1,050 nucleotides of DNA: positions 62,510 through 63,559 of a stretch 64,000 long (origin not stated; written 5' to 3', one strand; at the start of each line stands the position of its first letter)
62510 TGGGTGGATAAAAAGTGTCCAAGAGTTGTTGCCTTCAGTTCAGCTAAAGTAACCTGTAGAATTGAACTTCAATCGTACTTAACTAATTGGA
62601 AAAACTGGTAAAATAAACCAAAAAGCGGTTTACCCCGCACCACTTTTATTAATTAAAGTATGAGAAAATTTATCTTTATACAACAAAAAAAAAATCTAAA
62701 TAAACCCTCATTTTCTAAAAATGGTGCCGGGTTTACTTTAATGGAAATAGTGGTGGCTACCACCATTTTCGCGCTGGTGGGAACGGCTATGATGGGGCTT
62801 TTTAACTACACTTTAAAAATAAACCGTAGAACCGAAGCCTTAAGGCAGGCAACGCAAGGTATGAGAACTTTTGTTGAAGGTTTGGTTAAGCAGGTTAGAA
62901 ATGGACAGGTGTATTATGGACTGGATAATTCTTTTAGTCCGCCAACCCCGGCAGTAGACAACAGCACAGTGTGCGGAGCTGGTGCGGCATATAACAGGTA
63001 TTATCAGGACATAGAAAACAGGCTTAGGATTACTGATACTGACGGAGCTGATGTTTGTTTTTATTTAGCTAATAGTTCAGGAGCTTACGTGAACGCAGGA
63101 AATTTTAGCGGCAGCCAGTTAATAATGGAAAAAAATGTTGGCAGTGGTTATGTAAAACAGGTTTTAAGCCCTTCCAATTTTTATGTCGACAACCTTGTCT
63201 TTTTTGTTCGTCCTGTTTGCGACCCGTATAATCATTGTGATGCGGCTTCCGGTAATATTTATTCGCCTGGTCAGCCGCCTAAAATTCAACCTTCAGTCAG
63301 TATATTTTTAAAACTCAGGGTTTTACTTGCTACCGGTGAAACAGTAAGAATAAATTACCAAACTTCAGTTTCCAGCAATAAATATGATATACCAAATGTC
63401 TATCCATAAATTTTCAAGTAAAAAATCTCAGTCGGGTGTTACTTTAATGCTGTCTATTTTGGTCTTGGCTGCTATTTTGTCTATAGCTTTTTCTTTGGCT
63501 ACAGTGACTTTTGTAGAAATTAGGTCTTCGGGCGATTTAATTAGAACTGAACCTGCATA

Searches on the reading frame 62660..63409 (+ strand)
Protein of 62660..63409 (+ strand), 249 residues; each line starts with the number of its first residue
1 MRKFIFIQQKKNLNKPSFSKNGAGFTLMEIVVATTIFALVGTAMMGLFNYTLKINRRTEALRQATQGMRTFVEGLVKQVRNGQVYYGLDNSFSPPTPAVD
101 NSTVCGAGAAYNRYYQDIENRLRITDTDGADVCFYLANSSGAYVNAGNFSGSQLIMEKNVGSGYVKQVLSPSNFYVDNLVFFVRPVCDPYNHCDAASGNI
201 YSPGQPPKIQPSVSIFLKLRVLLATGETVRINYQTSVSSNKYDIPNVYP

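Call 22: find_encoding_contigs(protein=window:62660-63409:+, flank=10000, max_places=2)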
Protein window:62660-63409:+ (249 aa): 11 contigs read that carry it; 2 places shown.
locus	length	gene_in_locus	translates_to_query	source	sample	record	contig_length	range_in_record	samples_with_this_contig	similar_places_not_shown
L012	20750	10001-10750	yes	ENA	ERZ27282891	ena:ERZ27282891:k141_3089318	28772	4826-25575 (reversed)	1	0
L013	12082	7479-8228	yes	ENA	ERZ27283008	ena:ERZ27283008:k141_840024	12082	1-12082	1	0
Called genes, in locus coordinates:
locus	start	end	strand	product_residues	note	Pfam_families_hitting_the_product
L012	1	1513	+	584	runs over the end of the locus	PF05157:MshEN, PF00437:T2SSE, PF13476:AAA_23 (weak), PF13555:AAA_29 (faint)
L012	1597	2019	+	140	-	-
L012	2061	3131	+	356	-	PF00437:T2SSE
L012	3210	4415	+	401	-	PF28597:T2SSF_N (weak), PF00482:T2SSF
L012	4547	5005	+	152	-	PF07963:N_methyl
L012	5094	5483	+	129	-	-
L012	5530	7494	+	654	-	PF04932:Wzy_C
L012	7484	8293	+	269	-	PF06750:A24_N_bact, PF01478:Peptidase_A24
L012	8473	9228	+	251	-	PF07963:N_methyl (weak)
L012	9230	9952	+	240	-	-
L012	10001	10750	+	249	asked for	-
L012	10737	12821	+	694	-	PF13385:Laminin_G_3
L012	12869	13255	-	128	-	PF01476:LysM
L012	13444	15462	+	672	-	PF22745:Nlig-Ia, PF01653:DNA_ligase_aden, PF03120:OB_DNA_ligase, PF03119:DNA_ligase_ZBD (weak), PF14520:HHH_5 (faint), PF12826:HHH_2, PF00533:BRCT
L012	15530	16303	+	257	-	PF13399:LytR_C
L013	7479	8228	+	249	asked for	-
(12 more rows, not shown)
